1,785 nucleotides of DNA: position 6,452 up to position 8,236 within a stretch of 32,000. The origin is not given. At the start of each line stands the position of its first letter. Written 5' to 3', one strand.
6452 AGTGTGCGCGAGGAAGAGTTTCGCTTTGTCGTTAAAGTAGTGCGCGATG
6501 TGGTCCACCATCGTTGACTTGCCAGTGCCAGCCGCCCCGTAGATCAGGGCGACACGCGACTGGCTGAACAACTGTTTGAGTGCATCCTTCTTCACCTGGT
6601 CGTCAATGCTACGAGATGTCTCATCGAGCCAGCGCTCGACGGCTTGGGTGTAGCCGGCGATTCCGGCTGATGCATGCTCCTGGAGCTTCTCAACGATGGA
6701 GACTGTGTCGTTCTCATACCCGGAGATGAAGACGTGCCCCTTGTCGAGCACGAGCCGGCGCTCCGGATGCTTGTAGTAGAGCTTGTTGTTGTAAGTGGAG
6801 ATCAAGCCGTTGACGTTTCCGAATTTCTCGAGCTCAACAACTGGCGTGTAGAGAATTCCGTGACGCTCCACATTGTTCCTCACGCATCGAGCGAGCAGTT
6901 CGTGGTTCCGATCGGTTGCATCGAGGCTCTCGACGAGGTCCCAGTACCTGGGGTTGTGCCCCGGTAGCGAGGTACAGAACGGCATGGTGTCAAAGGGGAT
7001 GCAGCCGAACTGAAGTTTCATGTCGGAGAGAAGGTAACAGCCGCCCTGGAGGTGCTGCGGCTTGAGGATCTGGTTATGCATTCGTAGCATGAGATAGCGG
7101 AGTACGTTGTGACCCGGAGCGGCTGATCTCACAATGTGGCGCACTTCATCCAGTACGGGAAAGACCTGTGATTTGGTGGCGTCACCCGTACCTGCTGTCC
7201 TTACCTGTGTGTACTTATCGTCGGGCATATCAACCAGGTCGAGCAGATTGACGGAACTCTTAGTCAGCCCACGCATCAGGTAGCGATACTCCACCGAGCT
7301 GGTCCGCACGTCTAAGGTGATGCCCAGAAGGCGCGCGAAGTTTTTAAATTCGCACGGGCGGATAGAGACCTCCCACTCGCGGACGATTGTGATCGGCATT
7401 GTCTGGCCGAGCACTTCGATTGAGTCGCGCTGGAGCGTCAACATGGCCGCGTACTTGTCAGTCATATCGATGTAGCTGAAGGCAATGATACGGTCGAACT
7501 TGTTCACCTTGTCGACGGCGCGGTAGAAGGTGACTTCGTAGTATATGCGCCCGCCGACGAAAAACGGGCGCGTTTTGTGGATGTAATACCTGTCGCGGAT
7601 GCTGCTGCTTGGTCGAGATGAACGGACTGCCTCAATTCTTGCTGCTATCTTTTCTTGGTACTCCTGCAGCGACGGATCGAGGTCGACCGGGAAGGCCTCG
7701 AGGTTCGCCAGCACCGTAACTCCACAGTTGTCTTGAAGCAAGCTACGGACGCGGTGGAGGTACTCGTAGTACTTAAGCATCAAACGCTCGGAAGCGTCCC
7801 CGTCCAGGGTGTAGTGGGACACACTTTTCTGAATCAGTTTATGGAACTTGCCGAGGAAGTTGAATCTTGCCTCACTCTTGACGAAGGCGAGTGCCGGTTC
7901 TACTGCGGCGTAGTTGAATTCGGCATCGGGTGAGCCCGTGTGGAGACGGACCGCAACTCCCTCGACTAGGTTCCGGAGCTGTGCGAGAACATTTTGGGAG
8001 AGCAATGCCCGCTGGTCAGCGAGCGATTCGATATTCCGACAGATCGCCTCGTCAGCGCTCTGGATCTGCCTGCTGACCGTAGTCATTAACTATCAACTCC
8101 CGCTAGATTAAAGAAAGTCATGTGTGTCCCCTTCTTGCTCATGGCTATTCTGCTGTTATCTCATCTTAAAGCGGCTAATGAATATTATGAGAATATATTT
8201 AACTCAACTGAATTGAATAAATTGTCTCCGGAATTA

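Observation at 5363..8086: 907-aa SF1B (RecD/Dda-like) helicase carrying about 500 unassigned N-terminal residues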

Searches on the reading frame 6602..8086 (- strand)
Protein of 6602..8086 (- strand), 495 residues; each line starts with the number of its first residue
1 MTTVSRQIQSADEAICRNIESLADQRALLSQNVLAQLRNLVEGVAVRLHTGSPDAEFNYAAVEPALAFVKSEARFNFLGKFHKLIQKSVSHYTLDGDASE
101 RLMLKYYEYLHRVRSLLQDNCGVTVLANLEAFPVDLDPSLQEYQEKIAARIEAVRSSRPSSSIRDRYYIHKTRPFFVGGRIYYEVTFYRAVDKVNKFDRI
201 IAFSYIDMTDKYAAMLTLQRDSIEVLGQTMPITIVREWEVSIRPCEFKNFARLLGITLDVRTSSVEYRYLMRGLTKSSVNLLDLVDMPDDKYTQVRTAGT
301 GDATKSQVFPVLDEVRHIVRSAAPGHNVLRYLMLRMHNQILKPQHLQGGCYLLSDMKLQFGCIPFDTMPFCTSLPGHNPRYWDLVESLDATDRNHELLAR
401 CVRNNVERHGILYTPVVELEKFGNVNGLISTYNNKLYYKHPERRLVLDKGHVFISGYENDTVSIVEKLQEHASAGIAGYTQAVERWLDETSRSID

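Call 12: find_homologous_proteins(query=window:6602-8086:-)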
Query window:6602-8086:- (495 aa): 756 proteins with E <= 0.001 among 8000 candidates; the best 120 are listed.
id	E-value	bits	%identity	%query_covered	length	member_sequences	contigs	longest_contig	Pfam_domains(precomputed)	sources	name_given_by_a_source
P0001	1.0e-281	953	85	100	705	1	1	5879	PF13086.13,PF01443.25,PF13604.13,PF13245.13,PF25199.2,PF13191.13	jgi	jgi:hypothetical protein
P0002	5.1e-274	927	83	100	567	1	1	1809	PF13191.13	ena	-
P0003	2.0e-269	912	82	100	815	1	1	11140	PF13086.13,PF01443.25,PF13604.13,PF13245.13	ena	-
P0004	1.8e-267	906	80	100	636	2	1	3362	PF13086.13,PF01443.25,PF13604.13,PF13245.13,PF09848.16,PF13191.13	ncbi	-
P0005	3.8e-267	905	83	100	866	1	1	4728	PF13086.13,PF01443.25,PF13604.13,PF13245.13,PF09848.16,PF13191.13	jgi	jgi:hypothetical protein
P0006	1.0e-266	903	80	100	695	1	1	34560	PF13086.13,PF01443.25,PF13604.13,PF13245.13,PF09848.16,PF07728.21,PF13191.13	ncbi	-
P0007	8.5e-265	897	81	100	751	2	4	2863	PF13086.13,PF01443.25,PF13604.13,PF13245.13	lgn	-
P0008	1.9e-260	883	80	100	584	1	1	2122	-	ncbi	ncbi:helicase, partial [mine drainage metagenome]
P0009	4.3e-260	881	78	100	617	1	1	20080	PF13086.13,PF07693.21,PF01443.25,PF13604.13,PF13245.13,PF09848.16,PF13191.13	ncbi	-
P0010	6.0e-259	878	78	100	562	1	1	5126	-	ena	-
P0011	2.2e-256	869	78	100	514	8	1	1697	-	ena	-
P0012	3.1e-256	869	77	100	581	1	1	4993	PF13191.13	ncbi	ncbi:MAG: hypothetical protein RL341_1763, partial [Pseudomonadota bacterium]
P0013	7.5e-254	861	77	100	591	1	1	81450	-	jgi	jgi:hypothetical protein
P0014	2.9e-253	859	76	100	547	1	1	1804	-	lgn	-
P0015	9.2e-252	854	76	100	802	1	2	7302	PF13086.13,PF01443.25,PF13604.13,PF13245.13,PF09848.16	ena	-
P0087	2.1e-171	589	58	91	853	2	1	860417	PF13538.13,PF13086.13,PF01443.25,PF13604.13,PF13245.13,PF09848.16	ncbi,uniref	ncbi:ATP-dependent RecD-like DNA helicase [Ferrimonas balearica]|uniref:ATP-dependent RecD-like DNA 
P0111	1.1e-156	540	55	91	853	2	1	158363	PF13538.13,PF13086.13,PF01443.25,PF13604.13,PF13245.13,PF09848.16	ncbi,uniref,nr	ncbi:ATP-dependent RecD-like DNA helicase [Arachnia propionica]|uniref:ATP-dependent DNA helicase n=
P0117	1.1e-155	537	61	79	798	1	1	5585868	PF13538.13,PF13086.13,PF01443.25,PF13604.13,PF13245.13,PF09848.16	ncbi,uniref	ncbi:ATP-dependent RecD-like DNA helicase [Comamonas testosteroni]|uniref:ATP-dependent DNA helicase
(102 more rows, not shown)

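Call 18: find_related_loci(query=A1, collection=genome_contigs, flank=8000)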
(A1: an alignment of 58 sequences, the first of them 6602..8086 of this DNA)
Query A1 (495 aa) in genome_contigs; peptide patterns used: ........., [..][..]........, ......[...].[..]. (x = any residue, [..] = any of these).
507 stretches matched a pattern; 466 encode a relative of the query (tblastn E <= 1e-3); the best 80 are kept; 80 distinct loci.
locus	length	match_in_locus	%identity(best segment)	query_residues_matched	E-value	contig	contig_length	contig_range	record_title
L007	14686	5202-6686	84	1-495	0e+0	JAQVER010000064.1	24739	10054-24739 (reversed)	MAG: Desulfocapsaceae bacterium isolate STE_14 NODE_4268_length_24739_cov_4.058142_Sandtown_E, whole genome shotgun sequ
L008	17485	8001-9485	85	1-495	0e+0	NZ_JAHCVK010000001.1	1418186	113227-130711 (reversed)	Geomobilimonas luticola strain JCM 17780 NODE_1_length_1418186_cov_221.788490, whole genome shotgun sequence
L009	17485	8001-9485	82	1-495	0e+0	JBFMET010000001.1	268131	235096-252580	MAG: Pseudomonadota bacterium isolate MAG252 MAG252_1, whole genome shotgun sequence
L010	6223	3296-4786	81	1-495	0e+0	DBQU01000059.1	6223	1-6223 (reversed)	MAG TPA_asm: Deltaproteobacteria bacterium UBA1386 UBA1386_contig_48290, whole genome shotgun sequence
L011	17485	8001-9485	80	1-495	0e+0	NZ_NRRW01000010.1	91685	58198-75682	Thiococcus pfennigii strain Pfennig 8320 scaffold0010, whole genome shotgun sequence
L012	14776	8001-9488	80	1-495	0e+0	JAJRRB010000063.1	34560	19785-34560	MAG: Deltaproteobacteria bacterium isolate Dive100_bin2.40 k141_400859, whole genome shotgun sequence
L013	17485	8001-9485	80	1-495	0e+0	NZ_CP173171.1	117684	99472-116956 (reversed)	Methylotuvimicrobium sp. KM1 plasmid unnamed1, complete sequence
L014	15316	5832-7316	80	1-495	0e+0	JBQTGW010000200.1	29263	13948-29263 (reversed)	MAG: Pseudonocardiales bacterium isolate SAR66 c_000000242861, whole genome shotgun sequence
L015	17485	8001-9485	78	1-495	0e+0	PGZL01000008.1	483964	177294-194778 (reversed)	MAG: Gammaproteobacteria bacterium HGW-Gammaproteobacteria-1 bjp_ig2102_scaffold_234, whole genome shotgun sequence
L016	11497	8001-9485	78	1-495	0e+0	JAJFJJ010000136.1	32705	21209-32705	MAG: Nitrosomonas sp. isolate OFTM23 OFTM23_135, whole genome shotgun sequence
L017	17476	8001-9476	78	1-495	0e+0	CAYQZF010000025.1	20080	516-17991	MAG TPA_asm: uncultured Nitrosomonas sp. isolate SRP262948_co1_185 genome assembly, contig: NODE_2523_length_20080_cov_2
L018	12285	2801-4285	80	1-495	0e+0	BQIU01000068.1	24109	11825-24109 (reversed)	MAG: Nitrospirales bacterium NPIRA01 DNA, sequence068, whole genome shotgun sequence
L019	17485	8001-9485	78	1-495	0e+0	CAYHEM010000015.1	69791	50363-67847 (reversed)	MAG TPA_asm: uncultured Gallionella sp. isolate ERP119702_co1_195 genome assembly, contig: NODE_293_length_69791_cov_45.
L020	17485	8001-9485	77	1-495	0e+0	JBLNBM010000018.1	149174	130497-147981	MAG: Bacteroidota bacterium isolate MAG151 PRJNA951521_bin12_renamed_17, whole genome shotgun sequence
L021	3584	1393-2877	77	1-495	0e+0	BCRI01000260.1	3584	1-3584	Sphaerimonospora mesophila NBRC 14179 = JCM 3151 DNA, contig: MME01S_CON0257_0001, whole genome shotgun sequence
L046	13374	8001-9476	73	4-495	0e+0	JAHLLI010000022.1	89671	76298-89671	MAG: Actinomycetales bacterium isolate MAG62 NODE_857_length_89671_cov_251.086938, whole genome shotgun sequence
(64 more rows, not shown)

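Call 27: predict_structure(alignment_id=A1)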
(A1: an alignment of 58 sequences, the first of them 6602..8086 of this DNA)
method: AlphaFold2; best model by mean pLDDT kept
length: 495 residues; sequences in the alignment: 58
mean_pLDDT: 86.3   pTM: 0.81
mean pLDDT of the five models: 86.3, 85.6, 84.8, 84.1, 83.0
residues with pLDDT >= 90: 231; 70-90: 228; 50-70: 29; < 50: 7
segments of 3 or more residues with pLDDT < 50: 93-98
pLDDT, mean of each block of 10 residues (from residue 1): 89 91 78 85 93 89 87 82 74 49 83 91 90 79 92 84 85 88 92 80 88 91 90 93 95 94 91 88 89 89 82 95 96 92 92 95 94 90 86 89 84 88 92 92 90 84 72 69 75 51
secondary structure, 60 per line:
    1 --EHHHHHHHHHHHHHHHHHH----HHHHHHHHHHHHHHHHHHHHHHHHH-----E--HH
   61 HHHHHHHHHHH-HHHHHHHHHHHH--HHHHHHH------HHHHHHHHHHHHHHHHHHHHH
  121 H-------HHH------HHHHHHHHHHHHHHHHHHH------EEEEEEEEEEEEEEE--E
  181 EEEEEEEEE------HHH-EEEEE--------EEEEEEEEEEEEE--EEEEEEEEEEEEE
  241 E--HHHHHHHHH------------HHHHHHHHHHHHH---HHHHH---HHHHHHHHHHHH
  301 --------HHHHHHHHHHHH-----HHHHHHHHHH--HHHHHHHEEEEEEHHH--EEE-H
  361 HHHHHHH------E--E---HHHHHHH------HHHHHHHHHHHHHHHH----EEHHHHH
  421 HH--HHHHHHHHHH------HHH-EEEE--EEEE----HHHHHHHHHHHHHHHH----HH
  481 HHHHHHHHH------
elements in order: H4-21 H26-50 H59-71 H73-84 H87-93 H100-121 H138-156 E163-177 E180-189 E200-204 E213-225 E228-241 H244-252 H265-277 H281-285 H289-300 H309-320 H326-335 H338-344 E345-350 E356-358 H360-367 H381-387 H394-409 H416-422 H425-434 E445-448 E451-454 H459-474 H479-489

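Call 30: fold_search(model_id=the predicted structure, library=pdb)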
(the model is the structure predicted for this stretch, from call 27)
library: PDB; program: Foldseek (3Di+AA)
matches with E <= 10: 260; with E <= 0.001: 0
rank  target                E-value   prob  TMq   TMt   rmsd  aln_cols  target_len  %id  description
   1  9dei_I                3.1e-02  0.75  0.11  0.22  17.5       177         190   10  Trypanosoma brucei mitochondrial RNA-editing catalytic complex 1, U-deletion (RECC1) (released 2026-01-21)
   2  9dei_L                6.1e-02  0.95  0.12  0.35   7.8       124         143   14  Trypanosoma brucei mitochondrial RNA-editing catalytic complex 1, U-deletion (RECC1) (released 2026-01-21)
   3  8bpo_t2               7.8e-02  0.23  0.11  0.12  21.8       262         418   13  Structure of rabbit 80S ribosome translating beta-tubulin in complex with tetratricopeptide protein 5 (TTC5) and S-ph (released 2023-07-05)
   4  3afp_A                9.0e-02  0.89  0.12  0.39   5.6        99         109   13  Crystal structure of the single-stranded DNA binding protein from Mycobacterium leprae (Form I) (released 2010-10-06)
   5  1cqx_A                2.3e-01  0.10  0.09  0.10  19.3       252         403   11  Crystal structure of the flavohemoglobin from Alcaligenes eutrophus at 1.75 A resolution (released 1999-08-31)
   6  1ue1_B                3.0e-01  0.51  0.12  0.39   8.3       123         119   13  Crystal structure of the single-stranded dna-binding protein from mycobacterium tuberculosis (released 2004-02-10)
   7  1x3f_B                3.1e-01  0.72  0.13  0.45   8.1       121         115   11  Crystal structure of the single-stranded DNA-binding protein from Mycobacterium SMEGMATIS (released 2005-08-15)
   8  7f5y_A                3.3e-01  0.66  0.13  0.43   5.3       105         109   12  Crystal structure of the single-stranded dna-binding protein from Mycobacterium tuberculosis- Form III (released 2022-05-11)
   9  6bhw_E                4.6e-01  0.63  0.13  0.43   5.5        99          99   12  B. subtilis SsbA (released 2018-12-19)
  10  7xv0_A                4.6e-01  0.63  0.11  0.38   7.7       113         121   12  Crystal structure of RPA70N-BLMp1 fusion (released 2023-06-14)
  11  4dam_H                4.6e-01  0.44  0.10  0.34   7.5       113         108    4  Crystal structure of small single-stranded DNA-binding protein from Streptomyces coelicolor (released 2013-01-16)
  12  5f55_A                4.6e-01  0.14  0.11  0.08  20.9       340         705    9  Structure of RecJ complexed with DNA (released 2016-06-15)
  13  9dei_P                4.8e-01  0.63  0.11  0.38   7.9       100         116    7  Trypanosoma brucei mitochondrial RNA-editing catalytic complex 1, U-deletion (RECC1) (released 2026-01-21)
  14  1ue6_D                5.0e-01  0.33  0.11  0.36   5.7        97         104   12  Crystal structure of the single-stranded dna-binding protein from mycobacterium tuberculosis (released 2004-02-10)
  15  7mwr_B                5.3e-01  0.14  0.11  0.20  15.2       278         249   11  Structure of De Novo designed beta sheet heterodimer LHD101A53/B4 (released 2022-01-19)
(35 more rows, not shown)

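Call 33: search_protein_families(library=padloc, alignment_id=A2, max_evalue=0.00001)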
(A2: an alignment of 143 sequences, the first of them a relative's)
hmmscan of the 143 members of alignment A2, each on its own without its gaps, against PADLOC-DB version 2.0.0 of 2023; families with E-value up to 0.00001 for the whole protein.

A. member 1, L007:1623-2867:+ (414 aa): 0 families

B. families by the number of members that match (of 143 scanned): 399 families (the first 25 are shown)
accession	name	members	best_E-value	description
PDLC02707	PbeA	6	1.4e-17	PbeA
PDLC03019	MTase_I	5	2.4e-49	Type I methyltransferase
PDLC02704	PbeA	5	1e-14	PbeA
PDLC04134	mad2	4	3.6e-49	mads_2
PDLC03048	REase_I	4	5.1e-47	Type I restriction enzyme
PDLC03045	REase_I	4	2.5e-20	Type I restriction enzyme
PDLC03624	REase_MTase_IIG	4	1.6e-15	Type IIG restriction enzyme-methyltransferase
PDLC03597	REase_MTase_IIG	4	6.3e-08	Type IIG restriction enzyme-methyltransferase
PDLC03033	MTase_I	3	7e-288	Type I methyltransferase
PDLC03021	MTase_I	3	1.5e-136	Type I methyltransferase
PDLC03025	MTase_I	3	1.3e-122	Type I methyltransferase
PDLC03040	REase_I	3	9.3e-91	Type I restriction enzyme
PDLC03026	MTase_I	3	2e-70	Type I methyltransferase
PDLC03036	MTase_I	3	9.3e-67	Type I methyltransferase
PDLC03027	MTase_I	3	1.3e-58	Type I methyltransferase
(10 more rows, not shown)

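Call 34: fold_search(model_id=the predicted structure, library=viral)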
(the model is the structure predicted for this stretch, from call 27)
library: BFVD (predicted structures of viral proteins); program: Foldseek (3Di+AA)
matches with E <= 10: 540; with E <= 0.001: 0
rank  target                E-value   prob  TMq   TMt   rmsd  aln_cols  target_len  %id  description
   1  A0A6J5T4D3            2.8e-03  0.91  0.12  0.14  14.4       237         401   13  Uncharacterized protein [uncultured Caudovirales phage]
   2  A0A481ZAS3            3.2e-03  0.93  0.16  0.09  17.5       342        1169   11  RecD helicase /ATP-dependent exoDNAse [Pithovirus LCPAC304]
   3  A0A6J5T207            3.5e-03  1.00  0.15  0.28  12.4       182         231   13  Uncharacterized protein [uncultured Caudovirales phage]
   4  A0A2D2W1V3            7.6e-03  0.92  0.12  0.23  17.5       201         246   11  (no name in the UniProt tables at hand)
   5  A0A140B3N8            8.8e-03  0.82  0.12  0.15  16.9       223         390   10  (no name in the UniProt tables at hand)
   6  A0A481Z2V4            1.1e-02  0.66  0.16  0.10  22.5       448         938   11  RecD helicase /ATP-dependent exoDNAse [Pithovirus LCPAC101]
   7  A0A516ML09            1.2e-02  0.94  0.12  0.28  15.0       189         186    9  (no name in the UniProt tables at hand)
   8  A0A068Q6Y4            3.7e-02  0.41  0.11  0.18  23.9       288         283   12  Uncharacterized protein [Ralstonia phage RSJ2]
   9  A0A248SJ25            4.2e-02  0.57  0.12  0.14  17.6       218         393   11  (no name in the UniProt tables at hand)
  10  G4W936                4.9e-02  0.98  0.13  0.43   6.6       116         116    9  Single-stranded DNA-binding protein [Tetrasphaera phage TJE1]
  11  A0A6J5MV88            5.1e-02  0.98  0.13  0.32  10.3       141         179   10  Uncharacterized protein [uncultured Caudovirales phage]
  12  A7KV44                5.1e-02  0.54  0.14  0.06  21.9       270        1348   14  (no name in the UniProt tables at hand)
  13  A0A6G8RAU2            5.9e-02  0.93  0.13  0.19  12.8       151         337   11  CMP/dCMP-type deaminase domain-containing protein [Salmonella phage rivia]
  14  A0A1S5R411            5.9e-02  0.57  0.11  0.26  20.0       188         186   10  Uncharacterized protein [Pseudomonas phage pf16]
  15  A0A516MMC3            6.2e-02  0.97  0.13  0.39   5.1        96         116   14  (no name in the UniProt tables at hand)
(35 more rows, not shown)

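Call 36: search_protein_families(library=pfam, alignment_id=A2, max_evalue=0.00001)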
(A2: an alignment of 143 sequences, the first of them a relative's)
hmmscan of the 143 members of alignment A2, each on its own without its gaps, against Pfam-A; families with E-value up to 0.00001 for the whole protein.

A. member 1, L007:1623-2867:+ (414 aa): 1 family
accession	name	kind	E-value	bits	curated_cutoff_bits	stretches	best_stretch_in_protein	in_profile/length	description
PF04107.18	GCS2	-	8e-30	104.6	21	1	14-289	2-277/291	Glutamate-cysteine ligase family 2(GCS2)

B. families by the number of members that match (of 143 scanned): 137 families (the first 25 are shown)
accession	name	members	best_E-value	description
PF04851.21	ResIII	6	3.4e-37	Type III restriction enzyme, res subunit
PF18766.7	SWI2_SNF2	4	1.5e-51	SWI2/SNF2 ATPase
PF00270.35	DEAD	4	8.5e-32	DEAD/DEAH box helicase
PF02384.22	N6_Mtase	3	4.5e-62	N-6 DNA Methylase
PF01863.23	YgjP-like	3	8.1e-25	YgjP-like, metallopeptidase domain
PF04313.20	HSDR_N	3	2.7e-23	Type I restriction enzyme R protein N terminus (HSDR_N)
PF22679.2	T1R_D3-like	3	2.5e-16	Type I restriction enzyme subunit R domain 3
PF00271.37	Helicase_C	3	3.8e-15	Helicase conserved C-terminal domain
PF07669.17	Eco57I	3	1.3e-09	Eco57I restriction-modification methylase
PF00580.27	UvrD-helicase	2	1.7e-84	UvrD/REP helicase N-terminal domain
PF01420.25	Methylase_S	2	4.9e-33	Type I restriction modification DNA specificity domain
PF02518.31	HATPase_c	2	3.5e-18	Histidine kinase-, DNA gyrase B-, and HSP90-like ATPase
PF13620.12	CarboxypepD_reg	2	6.6e-18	Carboxypeptidase regulatory-like domain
PF00589.27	Phage_integrase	2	8.6e-17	Phage integrase family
PF07728.20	AAA_5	2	1.1e-15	AAA domain (dynein-related subfamily)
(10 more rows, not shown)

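Call 44: search_protein_families(library=padloc, alignment_id=A4, max_evalue=0.00001)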
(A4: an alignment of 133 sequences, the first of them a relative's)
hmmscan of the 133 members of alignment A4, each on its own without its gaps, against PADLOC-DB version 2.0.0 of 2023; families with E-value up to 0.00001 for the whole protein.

A. member 1, L007:8065-8739:+ (224 aa): 0 families

B. families by the number of members that match (of 133 scanned): 277 families (the first 25 are shown)
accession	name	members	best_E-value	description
PDLC05035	PDC-S53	2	6e-153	-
PDLC05064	PDC-S68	2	2e-15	-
PDLC05066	PDC-S68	2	5e-15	-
PDLC05065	PDC-S68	2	3.7e-13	-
PDLC00385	SduA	2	3.1e-11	DUF4263 domain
PDLC01734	typeIV_RecD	2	2.1e-10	RecD_0_IVD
PDLC01148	RecD_like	2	1.4e-08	RecD/Tra ATPase fused to N-terminal HHH domain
PDLC04476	PDC-M16A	2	2.7e-08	-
PDLC04475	PDC-M16A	2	6.6e-08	-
PDLC04472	PDC-M16A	2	2.6e-07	-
PDLC03802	RTasHel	2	3.1e-07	DRT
PDLC02167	Avs3a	1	0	-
PDLC00457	JetA1|JetA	1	2.8e-215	DUF3375 domain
PDLC00391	SduA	1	1.4e-174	DUF4263 domain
PDLC04831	PDC-S02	1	5.1e-150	-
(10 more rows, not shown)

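Call 45: search_protein_families(library=pfam, alignment_id=A4, max_evalue=0.00001)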
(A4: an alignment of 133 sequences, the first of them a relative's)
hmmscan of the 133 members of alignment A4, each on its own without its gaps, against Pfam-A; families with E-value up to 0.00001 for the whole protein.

A. member 1, L007:8065-8739:+ (224 aa): 0 families

B. families by the number of members that match (of 133 scanned): 105 families (the first 25 are shown)
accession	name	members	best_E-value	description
PF00589.27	Phage_integrase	3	3.1e-13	Phage integrase family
PF07690.21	MFS_1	2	8.4e-47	Major Facilitator Superfamily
PF00717.28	Peptidase_S24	2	3.7e-30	Peptidase S24-like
PF14082.12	SduA_C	2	3.9e-26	Shedu protein SduA, C-terminal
PF00270.35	DEAD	2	4e-24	DEAD/DEAH box helicase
PF00293.34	NUDIX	2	3e-22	NUDIX domain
PF00271.37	Helicase_C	2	1.5e-15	Helicase conserved C-terminal domain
PF13538.12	UvrD_C_2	2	9e-13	UvrD-like helicase C-terminal domain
PF04851.21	ResIII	2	8e-10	Type III restriction enzyme, res subunit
PF01443.25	Viral_helicase1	2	1.8e-09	Viral superfamily 1 RNA helicase core domain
PF13936.12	HTH_38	2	1.4e-08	Helix-turn-helix domain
PF13384.12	HTH_23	2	6e-08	Homeodomain-like domain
PF01702.25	TGT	1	8.3e-172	Queuine tRNA-ribosyltransferase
PF11855.13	DUF3375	1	3.2e-156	Protein of unknown function (DUF3375)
PF00266.25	Aminotran_5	1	3.9e-148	Aminotransferase class-V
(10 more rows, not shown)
